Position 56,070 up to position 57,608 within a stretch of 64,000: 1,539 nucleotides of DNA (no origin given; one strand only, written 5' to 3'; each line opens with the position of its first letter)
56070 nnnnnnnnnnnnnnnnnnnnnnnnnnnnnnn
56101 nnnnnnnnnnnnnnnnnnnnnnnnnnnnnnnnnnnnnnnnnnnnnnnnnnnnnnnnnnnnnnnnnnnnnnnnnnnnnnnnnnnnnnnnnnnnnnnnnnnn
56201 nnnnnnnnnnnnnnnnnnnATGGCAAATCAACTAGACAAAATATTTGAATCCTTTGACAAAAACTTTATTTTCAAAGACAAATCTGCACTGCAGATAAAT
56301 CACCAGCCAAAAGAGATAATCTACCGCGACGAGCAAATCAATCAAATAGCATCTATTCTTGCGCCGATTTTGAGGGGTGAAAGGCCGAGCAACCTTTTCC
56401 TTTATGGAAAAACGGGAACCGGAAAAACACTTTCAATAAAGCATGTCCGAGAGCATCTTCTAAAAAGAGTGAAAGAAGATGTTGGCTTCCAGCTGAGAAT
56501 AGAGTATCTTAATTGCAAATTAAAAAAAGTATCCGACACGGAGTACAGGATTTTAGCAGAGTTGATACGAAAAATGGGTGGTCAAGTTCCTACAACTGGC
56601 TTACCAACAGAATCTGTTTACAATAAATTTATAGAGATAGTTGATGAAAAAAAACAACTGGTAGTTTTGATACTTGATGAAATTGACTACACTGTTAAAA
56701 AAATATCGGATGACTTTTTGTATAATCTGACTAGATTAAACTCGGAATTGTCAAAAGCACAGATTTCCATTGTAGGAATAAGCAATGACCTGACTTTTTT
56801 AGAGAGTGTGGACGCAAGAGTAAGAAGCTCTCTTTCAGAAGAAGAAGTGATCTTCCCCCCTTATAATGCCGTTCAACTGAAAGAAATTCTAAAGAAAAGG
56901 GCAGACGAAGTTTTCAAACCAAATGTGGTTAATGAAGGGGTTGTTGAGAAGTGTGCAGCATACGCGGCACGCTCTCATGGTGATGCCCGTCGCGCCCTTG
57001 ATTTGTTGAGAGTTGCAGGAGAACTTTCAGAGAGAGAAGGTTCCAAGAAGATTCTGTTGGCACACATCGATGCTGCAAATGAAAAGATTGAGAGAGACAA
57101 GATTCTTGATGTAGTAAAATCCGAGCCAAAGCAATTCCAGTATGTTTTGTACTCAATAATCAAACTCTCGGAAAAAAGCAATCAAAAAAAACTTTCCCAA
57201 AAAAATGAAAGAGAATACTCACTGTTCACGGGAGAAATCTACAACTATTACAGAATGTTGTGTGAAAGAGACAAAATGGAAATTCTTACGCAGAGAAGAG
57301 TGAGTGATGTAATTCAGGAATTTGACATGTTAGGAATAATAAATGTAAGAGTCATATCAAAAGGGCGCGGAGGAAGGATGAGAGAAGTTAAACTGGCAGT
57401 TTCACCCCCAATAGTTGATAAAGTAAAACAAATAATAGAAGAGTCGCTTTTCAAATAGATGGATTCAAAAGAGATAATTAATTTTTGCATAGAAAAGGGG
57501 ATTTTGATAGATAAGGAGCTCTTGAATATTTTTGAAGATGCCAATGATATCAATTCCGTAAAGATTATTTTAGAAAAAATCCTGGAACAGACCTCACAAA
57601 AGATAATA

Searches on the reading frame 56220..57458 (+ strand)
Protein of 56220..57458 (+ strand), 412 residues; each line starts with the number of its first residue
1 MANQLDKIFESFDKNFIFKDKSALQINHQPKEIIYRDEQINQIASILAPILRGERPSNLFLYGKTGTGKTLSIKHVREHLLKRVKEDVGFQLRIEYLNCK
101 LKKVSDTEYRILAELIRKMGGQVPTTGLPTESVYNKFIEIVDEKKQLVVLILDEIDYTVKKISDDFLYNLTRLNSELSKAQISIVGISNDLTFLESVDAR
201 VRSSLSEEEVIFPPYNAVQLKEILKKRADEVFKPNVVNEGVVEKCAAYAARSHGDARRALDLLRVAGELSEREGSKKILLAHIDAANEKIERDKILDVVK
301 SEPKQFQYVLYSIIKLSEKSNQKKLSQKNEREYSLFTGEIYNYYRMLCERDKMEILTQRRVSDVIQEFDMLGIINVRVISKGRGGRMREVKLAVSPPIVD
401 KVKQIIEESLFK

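Call 43: search_protein_families(library=pfam, proteins=[window:56220-57458:+], max_evalue=0.0001)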
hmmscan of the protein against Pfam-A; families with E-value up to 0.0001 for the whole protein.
window:56220-57458:+ (412 aa): 7 families
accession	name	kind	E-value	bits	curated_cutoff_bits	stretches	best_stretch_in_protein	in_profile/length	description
PF09079.17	Cdc6_C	-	1.6e-23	82.9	25.1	1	297-400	1-94/96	CDC6, C terminal winged helix domain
PF22703.2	Cdc6_lid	-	2.2e-23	82.3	27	1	222-288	2-68/68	Cdc6 AAA+ ATPase-type lid domain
PF13401.12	AAA_22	-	2.3e-11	44.6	27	1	56-186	5-122/130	AAA domain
PF13191.12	AAA_16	-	5e-11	43.8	32.6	1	33-173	2-158/167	AAA ATPase domain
PF22606.2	Cdc6-ORC-like_ATPase_lid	-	1.3e-07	31.8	27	1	215-273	1-59/60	Cdc6/ORC-like, ATPase lid domain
PF01637.24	ATPase_2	-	1.6e-07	31.8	33.2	1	36-195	4-162/225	ATPase domain predominantly from Archaea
PF00004.35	AAA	-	7.9e-06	26.8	21.2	1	60-203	2-120/131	ATPase family associated with various cellular activities (AAA)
